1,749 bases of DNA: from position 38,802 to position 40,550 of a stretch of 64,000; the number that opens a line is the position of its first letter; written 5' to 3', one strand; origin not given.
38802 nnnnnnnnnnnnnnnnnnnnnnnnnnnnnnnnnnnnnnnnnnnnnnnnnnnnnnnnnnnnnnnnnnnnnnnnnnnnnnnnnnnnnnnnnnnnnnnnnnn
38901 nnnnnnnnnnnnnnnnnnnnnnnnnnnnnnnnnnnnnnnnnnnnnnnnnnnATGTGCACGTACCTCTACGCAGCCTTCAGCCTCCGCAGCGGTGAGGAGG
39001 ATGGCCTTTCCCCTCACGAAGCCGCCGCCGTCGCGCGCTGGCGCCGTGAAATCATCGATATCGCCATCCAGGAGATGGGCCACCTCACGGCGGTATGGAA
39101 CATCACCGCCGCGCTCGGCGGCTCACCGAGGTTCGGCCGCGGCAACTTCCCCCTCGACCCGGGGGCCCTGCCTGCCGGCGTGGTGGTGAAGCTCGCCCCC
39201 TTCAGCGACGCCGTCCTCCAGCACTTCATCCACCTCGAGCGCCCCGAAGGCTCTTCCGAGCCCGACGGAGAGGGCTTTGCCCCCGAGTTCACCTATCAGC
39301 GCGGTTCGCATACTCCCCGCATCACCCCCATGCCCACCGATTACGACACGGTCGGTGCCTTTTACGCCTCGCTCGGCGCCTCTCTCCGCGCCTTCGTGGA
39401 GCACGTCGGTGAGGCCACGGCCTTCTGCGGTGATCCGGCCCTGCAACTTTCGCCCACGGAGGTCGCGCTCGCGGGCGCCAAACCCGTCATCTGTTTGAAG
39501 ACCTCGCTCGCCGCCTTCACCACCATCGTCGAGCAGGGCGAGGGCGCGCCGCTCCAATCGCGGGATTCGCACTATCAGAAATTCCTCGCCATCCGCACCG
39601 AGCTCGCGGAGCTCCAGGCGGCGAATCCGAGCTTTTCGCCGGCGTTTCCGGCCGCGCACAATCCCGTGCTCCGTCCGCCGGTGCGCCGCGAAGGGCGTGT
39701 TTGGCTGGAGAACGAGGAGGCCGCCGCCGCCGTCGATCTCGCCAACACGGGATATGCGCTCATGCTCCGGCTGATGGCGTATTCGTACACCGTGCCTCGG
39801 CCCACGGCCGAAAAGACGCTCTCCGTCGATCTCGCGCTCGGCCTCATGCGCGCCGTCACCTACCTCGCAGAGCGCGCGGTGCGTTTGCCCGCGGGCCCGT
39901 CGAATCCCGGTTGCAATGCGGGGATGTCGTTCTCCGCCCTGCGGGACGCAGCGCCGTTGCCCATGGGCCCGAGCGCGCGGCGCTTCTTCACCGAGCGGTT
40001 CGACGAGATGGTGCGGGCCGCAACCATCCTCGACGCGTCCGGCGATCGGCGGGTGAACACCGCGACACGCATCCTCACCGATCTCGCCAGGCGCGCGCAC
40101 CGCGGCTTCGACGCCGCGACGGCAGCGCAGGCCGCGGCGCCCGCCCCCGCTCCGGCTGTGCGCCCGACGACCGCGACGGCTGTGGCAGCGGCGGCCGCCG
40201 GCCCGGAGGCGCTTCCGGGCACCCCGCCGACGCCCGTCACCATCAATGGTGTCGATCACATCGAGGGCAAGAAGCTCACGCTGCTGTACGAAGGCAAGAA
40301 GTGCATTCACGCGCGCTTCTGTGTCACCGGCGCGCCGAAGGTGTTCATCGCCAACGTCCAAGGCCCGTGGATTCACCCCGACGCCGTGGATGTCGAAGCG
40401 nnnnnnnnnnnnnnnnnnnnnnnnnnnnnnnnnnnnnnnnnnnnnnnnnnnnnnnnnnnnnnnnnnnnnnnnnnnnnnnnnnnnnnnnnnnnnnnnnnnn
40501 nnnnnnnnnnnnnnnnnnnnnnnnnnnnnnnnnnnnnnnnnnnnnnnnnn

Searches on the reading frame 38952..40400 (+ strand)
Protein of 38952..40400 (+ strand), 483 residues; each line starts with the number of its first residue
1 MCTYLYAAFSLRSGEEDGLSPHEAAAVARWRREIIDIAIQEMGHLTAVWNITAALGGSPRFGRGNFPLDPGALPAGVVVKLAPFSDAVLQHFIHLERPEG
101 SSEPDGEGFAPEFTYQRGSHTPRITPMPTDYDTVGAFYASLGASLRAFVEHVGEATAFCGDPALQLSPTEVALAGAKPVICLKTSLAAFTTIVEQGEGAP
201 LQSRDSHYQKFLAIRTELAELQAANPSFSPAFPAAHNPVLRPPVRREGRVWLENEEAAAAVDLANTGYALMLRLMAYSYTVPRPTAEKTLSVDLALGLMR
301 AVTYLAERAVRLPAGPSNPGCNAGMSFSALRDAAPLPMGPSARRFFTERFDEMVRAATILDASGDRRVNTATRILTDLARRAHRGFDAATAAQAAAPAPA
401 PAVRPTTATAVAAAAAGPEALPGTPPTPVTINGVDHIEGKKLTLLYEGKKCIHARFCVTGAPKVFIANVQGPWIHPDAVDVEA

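Call 45: search_protein_families(library=ncbifam, proteins=[window:38952-40400:+], max_evalue=0.1)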
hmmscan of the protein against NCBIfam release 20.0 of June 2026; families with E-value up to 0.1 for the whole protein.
window:38952-40400:+ (483 aa): 1 family
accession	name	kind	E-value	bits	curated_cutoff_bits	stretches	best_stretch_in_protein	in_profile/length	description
TIGR04492.1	VioB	equivalog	6.5e-14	50.7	1250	2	184-324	798-935/1003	iminophenyl-pyruvate dimer synthase VioB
